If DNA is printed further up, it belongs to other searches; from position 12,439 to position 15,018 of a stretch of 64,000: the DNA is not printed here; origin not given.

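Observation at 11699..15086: Translationally coupled small protein, transmembrane SMC/Rad50-like ATPase and periplasmic PstS-like protein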

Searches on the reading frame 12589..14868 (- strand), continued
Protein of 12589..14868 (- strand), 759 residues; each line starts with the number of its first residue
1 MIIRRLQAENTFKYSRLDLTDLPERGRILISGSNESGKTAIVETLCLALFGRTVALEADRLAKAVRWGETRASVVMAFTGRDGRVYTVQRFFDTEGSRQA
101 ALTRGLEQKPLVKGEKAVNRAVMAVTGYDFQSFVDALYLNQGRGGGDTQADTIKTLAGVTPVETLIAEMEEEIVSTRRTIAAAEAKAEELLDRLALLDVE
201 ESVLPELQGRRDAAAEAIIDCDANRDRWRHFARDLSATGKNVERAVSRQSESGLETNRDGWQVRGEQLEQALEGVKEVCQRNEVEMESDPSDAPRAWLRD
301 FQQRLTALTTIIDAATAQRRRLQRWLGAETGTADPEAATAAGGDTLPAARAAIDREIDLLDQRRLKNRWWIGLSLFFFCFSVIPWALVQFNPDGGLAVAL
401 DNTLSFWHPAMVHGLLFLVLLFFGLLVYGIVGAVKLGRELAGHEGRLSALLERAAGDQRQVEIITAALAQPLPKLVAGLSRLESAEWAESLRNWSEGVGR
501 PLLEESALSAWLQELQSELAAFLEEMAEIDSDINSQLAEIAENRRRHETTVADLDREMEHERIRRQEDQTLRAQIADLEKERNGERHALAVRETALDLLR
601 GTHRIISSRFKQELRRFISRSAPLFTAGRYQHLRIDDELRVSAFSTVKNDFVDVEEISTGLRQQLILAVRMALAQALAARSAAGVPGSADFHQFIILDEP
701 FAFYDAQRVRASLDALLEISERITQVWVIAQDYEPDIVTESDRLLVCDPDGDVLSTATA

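Call 23: find_related_loci(query=A1, collection=genome_contigs, flank=5000)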
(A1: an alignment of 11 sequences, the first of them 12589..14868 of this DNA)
Query A1 (759 aa) in genome_contigs; peptide patterns used: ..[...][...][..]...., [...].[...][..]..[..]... (x = any residue, [..] = any of these).
599 stretches matched a pattern (row limit reached: there are more); 377 encode a relative of the query (tblastn E <= 1e-3); the best 80 are kept; 80 distinct loci.
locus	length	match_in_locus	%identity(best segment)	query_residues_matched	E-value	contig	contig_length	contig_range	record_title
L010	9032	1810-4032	42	1-754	3e-164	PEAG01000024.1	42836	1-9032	MAG: Magnetococcales bacterium HCHbin5 scaffold61, whole genome shotgun sequence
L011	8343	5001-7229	41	1-754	4e-160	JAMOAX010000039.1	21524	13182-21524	MAG: Magnetococcus sp. DMHC-8 contig-110_532, whole genome shotgun sequence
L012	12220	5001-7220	40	1-747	5e-153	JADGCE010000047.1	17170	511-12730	MAG: Magnetococcales bacterium isolate nWRX1bin1 nWRX1_bin1_NODE_640_length_17170_cov_74.183406, whole genome shotgun se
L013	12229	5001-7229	42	1-754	3e-148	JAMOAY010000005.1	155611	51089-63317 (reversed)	MAG: Magnetococcus sp. MYC-9 scaffold_9, whole genome shotgun sequence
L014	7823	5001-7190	35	1-737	4e-132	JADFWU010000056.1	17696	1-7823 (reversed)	MAG: Magnetococcales bacterium isolate nCLbin6 nCL_bin6_NODE_56_length_17696_cov_5.189114, whole genome shotgun sequence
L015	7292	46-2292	34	1-758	3e-129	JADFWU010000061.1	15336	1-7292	MAG: Magnetococcales bacterium isolate nCLbin6 nCL_bin6_NODE_61_length_15336_cov_4.308998, whole genome shotgun sequence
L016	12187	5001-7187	32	1-734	3e-110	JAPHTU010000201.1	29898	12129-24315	MAG: Gammaproteobacteria bacterium isolate N2M-Bin_5 c_000000707155, whole genome shotgun sequence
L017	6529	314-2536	32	1-754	4e-107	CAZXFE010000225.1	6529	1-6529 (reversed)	MAG TPA_asm: uncultured Enterobacteriaceae bacterium isolate binchicken_co375_177 genome assembly, contig: NODE_5611_len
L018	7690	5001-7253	32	1-754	8e-107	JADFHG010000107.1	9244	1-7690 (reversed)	MAG: Planctomycetota bacterium isolate B33T1L10 B33T1L10_NODE12722, whole genome shotgun sequence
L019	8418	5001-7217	34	1-758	8e-105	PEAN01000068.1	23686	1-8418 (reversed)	MAG: Magnetococcales bacterium DCbin4 scaffold236, whole genome shotgun sequence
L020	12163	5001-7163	31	1-734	2e-103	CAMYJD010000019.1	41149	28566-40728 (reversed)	MAG: uncultured Gammaproteobacteria bacterium isolate ES_Gamma_035 genome assembly, contig: scaffold_498, whole genome s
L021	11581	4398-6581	32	1-734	4e-103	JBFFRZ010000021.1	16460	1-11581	MAG: Gammaproteobacteria bacterium isolate Mix_mud21.2022.07.24 k141_551570_length_16460_cov_13.0000, whole genome shotg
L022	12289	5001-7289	33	1-755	4e-102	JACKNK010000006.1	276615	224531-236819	MAG: Gammaproteobacteria bacterium isolate HK-STAS-PROT-142 HK-STAS-PROT-142_6, whole genome shotgun sequence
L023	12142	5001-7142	30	1-754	4e-102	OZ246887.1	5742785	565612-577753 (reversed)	MAG: Candidatus Binatia bacterium isolate b8ec8574-1247-4dd4-b016-8701380be1a0 genome assembly, chromosome: 1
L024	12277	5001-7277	34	1-759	9e-102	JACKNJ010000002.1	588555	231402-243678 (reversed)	MAG: Gammaproteobacteria bacterium isolate HK-STAS-PROT-141 HK-STAS-PROT-141_2, whole genome shotgun sequence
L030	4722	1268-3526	30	1-754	7e-99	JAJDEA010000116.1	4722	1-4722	MAG: Phycisphaerae bacterium isolate OFTM303 OFTM303_115, whole genome shotgun sequence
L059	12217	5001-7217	32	1-733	7e-79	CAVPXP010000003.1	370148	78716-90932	MAG: uncultured Gammaproteobacteria bacterium isolate MFD09964.bin.2.251 genome assembly, contig: contig_13685, whole ge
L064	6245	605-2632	29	1-731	2e-62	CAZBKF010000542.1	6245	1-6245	MAG TPA_asm: uncultured Rickettsiales bacterium isolate binchicken_co141_65 genome assembly, contig: NODE_43422_length_6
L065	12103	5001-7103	30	1-759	1e-60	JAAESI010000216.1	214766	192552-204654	MAG: Proteobacteria bacterium isolate Ust_8 UstG_CONTIG2393486, whole genome shotgun sequence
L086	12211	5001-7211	32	1-754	1e-92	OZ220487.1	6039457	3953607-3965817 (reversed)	MAG: uncultured Candidatus Binatia bacterium isolate d2d8104a-f810-4fb4-bb0c-dc82b69497ba genome assembly, chromosome: 1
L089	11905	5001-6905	32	1-755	6e-42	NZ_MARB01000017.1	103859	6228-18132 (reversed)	Candidatus Thiodiazotropha endolucinida strain COS CODIS_contig000017, whole genome shotgun sequence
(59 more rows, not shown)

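Call 28: search_protein_families(library=pfam, proteins=[L086:7272-8459:+, L016:7415-8656:+, L020:7477-10002:+, L022:7321-8055:+, L015:2301-3446:+, L030:3583-4659:+, L065:7103-8320:+, L064:2718-4406:+, L059:7250-8236:+, L089:7040-9571:+], max_evalue=0.001)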
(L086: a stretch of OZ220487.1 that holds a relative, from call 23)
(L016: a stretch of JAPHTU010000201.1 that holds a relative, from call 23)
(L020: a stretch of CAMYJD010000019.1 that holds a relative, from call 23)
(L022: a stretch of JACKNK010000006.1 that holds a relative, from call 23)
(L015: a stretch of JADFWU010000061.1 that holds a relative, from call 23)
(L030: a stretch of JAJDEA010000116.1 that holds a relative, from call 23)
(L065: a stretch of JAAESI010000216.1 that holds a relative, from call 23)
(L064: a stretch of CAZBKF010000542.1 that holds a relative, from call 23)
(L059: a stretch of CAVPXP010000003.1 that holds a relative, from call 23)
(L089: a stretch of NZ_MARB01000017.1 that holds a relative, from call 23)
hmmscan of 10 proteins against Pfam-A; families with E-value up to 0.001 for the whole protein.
L086:7272-8459:+ (396 aa): 3 families
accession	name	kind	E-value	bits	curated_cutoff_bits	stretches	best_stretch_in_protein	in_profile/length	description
PF02771.21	Acyl-CoA_dh_N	-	4.4e-27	95.1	22.9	1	19-131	1-113/113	Acyl-CoA dehydrogenase, N-terminal domain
PF02770.24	Acyl-CoA_dh_M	-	5e-22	78.3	33.3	1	135-229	1-97/97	Acyl-CoA dehydrogenase, middle domain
PF00441.29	Acyl-CoA_dh_1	-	2.7e-21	76.7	22.4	1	241-389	1-148/150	Acyl-CoA dehydrogenase, C-terminal domain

L016:7415-8656:+ (414 aa): 3 families
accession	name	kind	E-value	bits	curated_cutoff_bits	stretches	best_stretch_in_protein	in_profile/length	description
PF02784.22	Orn_Arg_deC_N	-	1.6e-76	257.4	23.4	1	35-279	2-246/247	Pyridoxal-dependent decarboxylase, pyridoxal binding domain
PF00278.28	Orn_DAP_Arg_deC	-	4e-26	91.6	23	1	30-368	2-95/95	Pyridoxal-dependent decarboxylase, C-terminal sheet domain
PF01168.26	Ala_racemase_N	-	1e-07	32.3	24.1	1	36-237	5-194/220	Alanine racemase, N-terminal domain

L020:7477-10002:+ (842 aa): 1 family
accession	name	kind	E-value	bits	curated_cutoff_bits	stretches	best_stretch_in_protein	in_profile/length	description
PF01734.28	Patatin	-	1.1e-18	68.6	27.7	2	14-97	1-70/191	Patatin-like phospholipase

L022:7321-8055:+ (245 aa): 2 families
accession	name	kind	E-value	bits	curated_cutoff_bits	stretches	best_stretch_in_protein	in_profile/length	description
PF04452.19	Methyltrans_RNA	-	1.1e-50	171.9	23.9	1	75-237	2-165/165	RNA methyltransferase domain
PF20260.4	PUA_4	-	2.3e-11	44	23.9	1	25-66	6-47/48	RNA methyltransferase PUA domain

L015:2301-3446:+ (382 aa): 0 families

L030:3583-4659:+ (359 aa): 1 family
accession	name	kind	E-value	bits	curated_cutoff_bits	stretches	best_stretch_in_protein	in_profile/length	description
PF00246.29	Peptidase_M14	-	1.5e-10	41.6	21.6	1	70-192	3-116/286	Zinc carboxypeptidase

L065:7103-8320:+ (406 aa): 5 families
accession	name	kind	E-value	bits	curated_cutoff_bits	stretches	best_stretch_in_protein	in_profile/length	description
PF05958.17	tRNA_U5-meth_tr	-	6.5e-20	71.9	23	1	232-404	176-356/357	tRNA (Uracil-5-)-methyltransferase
PF13847.12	Methyltransf_31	-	1.9e-06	28.1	27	1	257-336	2-81/145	Methyltransferase domain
PF09445.16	Methyltransf_15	-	1.2e-05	25.4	22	1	261-342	3-84/165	RNA cap guanine-N2 methyltransferase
PF13649.12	Methyltransf_25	-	4e-05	24.7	27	1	263-319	2-58/97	Methyltransferase domain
PF01938.26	TRAM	-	0.00016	21.9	21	1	7-38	11-44/61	TRAM domain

L064:2718-4406:+ (563 aa): 0 families

L059:7250-8236:+ (329 aa): 0 families

L089:7040-9571:+ (844 aa): 5 families
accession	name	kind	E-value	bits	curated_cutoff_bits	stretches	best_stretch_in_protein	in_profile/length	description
PF08482.15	HrpB_C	-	8.3e-56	188.4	25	1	698-830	1-133/133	ATP-dependent helicase C-terminal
PF00270.35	DEAD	-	7.8e-12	45.7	26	1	23-167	13-162/167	DEAD/DEAH box helicase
PF00271.37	Helicase_C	-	3.9e-11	43.6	23.5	1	214-337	11-110/110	Helicase conserved C-terminal domain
PF24473.1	CON_HrpB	-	1.1e-05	25.5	27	1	601-634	2-35/35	ATP-dependent RNA helicase HrpB, connector region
PF04851.21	ResIII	-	0.00039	20.8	22.5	1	24-135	23-139/164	Type III restriction enzyme, res subunit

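Call 33: search_protein_representatives(alignment_id=A1)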
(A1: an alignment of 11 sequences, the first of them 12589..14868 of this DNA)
Query: 11 sequences, 746 profile positions. Proteins with E-value up to 0.001 (for the whole library): 16641; up to 1e-10: 4436; up to 1e-30: 473. The best 150 are listed.
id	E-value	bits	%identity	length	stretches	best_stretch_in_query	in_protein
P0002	0.0e+00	1085.7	-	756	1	1-745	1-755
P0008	4.3e-290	981.1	-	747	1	1-745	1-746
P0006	1.3e-273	926.7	-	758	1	1-746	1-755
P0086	4.1e-258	875.4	-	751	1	1-743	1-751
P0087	6.8e-236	801.9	-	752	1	1-745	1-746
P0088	4.3e-219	746.4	-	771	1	1-745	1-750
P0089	1.9e-218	744.3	-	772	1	1-745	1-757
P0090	5.4e-218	742.7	-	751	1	1-745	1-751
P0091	1.4e-215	734.8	-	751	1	1-744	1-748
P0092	8.3e-214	728.9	-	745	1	1-743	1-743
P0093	3.1e-212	723.7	-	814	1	1-745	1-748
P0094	7.0e-211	719.2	-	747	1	1-744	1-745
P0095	1.2e-208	711.8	-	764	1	1-743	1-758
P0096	8.3e-208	709.1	-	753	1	1-744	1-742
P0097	8.5e-205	699.1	-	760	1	1-743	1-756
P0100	1.5e-202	691.7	-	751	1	1-744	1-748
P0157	1.3e-161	556.3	-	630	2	1-239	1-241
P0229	1.0e-115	404.6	-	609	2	355-742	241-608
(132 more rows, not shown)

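Call 50: predict_structure(alignment_id=A4)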
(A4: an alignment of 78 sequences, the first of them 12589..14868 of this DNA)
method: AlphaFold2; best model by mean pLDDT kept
length: 759 residues; sequences in the alignment: 78
mean_pLDDT: 89.0   pTM: 0.58
mean pLDDT of the five models: 89.0, 88.7, 87.6, 87.0, 86.2
residues with pLDDT >= 90: 459; 70-90: 265; 50-70: 33; < 50: 2
segments of 3 or more residues with pLDDT < 50: none
pLDDT, mean of each block of 10 residues (from residue 1): 97 97 95 94 96 90 95 97 95 95 93 96 93 89 65 84 92 94 93 91 91 92 91 92 93 90 93 91 86 92 91 91 82 58 77 88 87 86 81 67 71 84 89 89 90 90 91 92 91 92 91 92 91 91 92 92 92 93 94 95 89 87 86 79 85 86 87 89 81 93 89 89 94 92 94 82
secondary structure, 60 per line:
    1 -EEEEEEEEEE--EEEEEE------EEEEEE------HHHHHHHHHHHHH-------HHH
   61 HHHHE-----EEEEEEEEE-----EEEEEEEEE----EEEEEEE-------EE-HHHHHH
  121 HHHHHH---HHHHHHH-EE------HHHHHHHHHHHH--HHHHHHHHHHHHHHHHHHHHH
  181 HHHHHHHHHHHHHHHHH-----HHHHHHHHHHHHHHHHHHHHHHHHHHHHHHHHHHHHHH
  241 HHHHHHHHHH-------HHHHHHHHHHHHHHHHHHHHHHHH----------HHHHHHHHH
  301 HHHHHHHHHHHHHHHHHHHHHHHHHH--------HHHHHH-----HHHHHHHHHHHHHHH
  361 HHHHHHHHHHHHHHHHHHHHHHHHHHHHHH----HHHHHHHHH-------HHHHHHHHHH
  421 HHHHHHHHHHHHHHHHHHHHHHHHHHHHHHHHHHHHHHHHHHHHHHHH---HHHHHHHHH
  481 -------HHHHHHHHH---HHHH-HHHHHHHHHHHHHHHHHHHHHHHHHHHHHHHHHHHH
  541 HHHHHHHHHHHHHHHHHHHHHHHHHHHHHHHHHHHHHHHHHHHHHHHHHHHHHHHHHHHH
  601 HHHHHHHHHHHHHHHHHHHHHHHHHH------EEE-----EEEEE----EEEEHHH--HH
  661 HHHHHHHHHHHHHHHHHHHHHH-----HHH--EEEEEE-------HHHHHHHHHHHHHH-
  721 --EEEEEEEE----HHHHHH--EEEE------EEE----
elements in order (helices of 4 or more, strands of 3 or more residues): E2-11 E14-19 E26-31 H38-50 H58-64 E71-79 E85-93 E98-104 H115-126 H130-136 H146-157 H160-197 H203-250 H258-281 H292-326 H335-340 H346-390 H395-403 H411-468 H472-480 H488-496 H500-503 H505-626 E633-635 E641-645 E650-653 H659-682 E693-698 H706-719 E723-730 H735-740 E743-746 E753-755

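Call 56: fold_search(model_id=the predicted structure, library=pdb)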
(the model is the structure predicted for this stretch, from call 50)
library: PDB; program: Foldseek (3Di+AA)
matches with E <= 10: 939; with E <= 0.001: 132
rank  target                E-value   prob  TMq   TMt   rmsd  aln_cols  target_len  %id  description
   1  7zr1_C                1.3e-16  1.00  0.40  0.39  27.3       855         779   13  Chaetomium thermophilum Mre11-Rad50-Nbs1 complex bound to ATPyS (composite structure) (released 2023-01-11)
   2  7zr1_D                5.1e-16  1.00  0.43  0.42  25.9       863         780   13  Chaetomium thermophilum Mre11-Rad50-Nbs1 complex bound to ATPyS (composite structure) (released 2023-01-11)
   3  8i4x_B                9.3e-14  1.00  0.39  0.29  40.8      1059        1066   11  Cryo-EM structure of 5-subunit Smc5/6 (released 2024-06-26)
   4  7yqh_B                9.7e-13  1.00  0.37  0.28  41.1      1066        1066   11  Cryo-EM structure of 8-subunit Smc5/6 (released 2024-01-31)
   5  5dny_D                2.2e-12  1.00  0.34  0.68  54.2       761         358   11  Structure of the ATPrS-Mre11/Rad50-DNA complex (released 2016-02-24)
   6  3av0_B                2.8e-12  1.00  0.32  0.64  61.0       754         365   11  Crystal structure of Mre11-Rad50 bound to ATP S (released 2011-05-25)
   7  3auy_A                2.9e-12  1.00  0.32  0.61  52.6       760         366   12  Crystal structure of Rad50 bound to ADP (released 2011-05-25)
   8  6yvu_B                4.5e-12  1.00  0.29  0.19  70.6      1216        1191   10  Condensin complex from S.cerevisiae ATP-free apo non-engaged state (released 2020-07-15)
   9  8i13_B                6.5e-12  1.00  0.35  0.28  57.9      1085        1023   13  Cryo-EM structure of 6-subunit Smc5/6 (released 2024-06-26)
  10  3auy_B                8.3e-12  1.00  0.30  0.60  63.7       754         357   12  Crystal structure of Rad50 bound to ADP (released 2011-05-25)
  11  5xei                  1.0e-11  1.00  0.37  0.52  29.1       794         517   11  Crystal structure of the Smc head domain with a coiled coil and joint derived from Pyrococcus yayanosii (released 2017-06-07)
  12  7qcd_A                1.4e-11  1.00  0.33  0.25  58.9      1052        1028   12  CryoEM structure of the Smc5/6-holocomplex (composite structure) (released 2022-09-21)
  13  9hqu_A                2.1e-11  1.00  0.30  0.35  58.9       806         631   13  Salmonella enterica Lamassu LmuACB in nuclease sequestration state (released 2025-10-01)
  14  9uxh_F                2.6e-11  1.00  0.33  0.38  60.0       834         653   13  type II Lamassu, LmuACB with DNA (released 2026-03-25)
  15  7nyw_B                4.0e-11  1.00  0.28  0.25  55.4       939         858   12  Cryo-EM structure of the MukBEF-MatP-DNA head module (released 2021-07-07)
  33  7yqh_A                1.9e-09  1.00  0.28  0.21  49.5      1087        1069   10  Cryo-EM structure of 8-subunit Smc5/6 (released 2024-01-31)
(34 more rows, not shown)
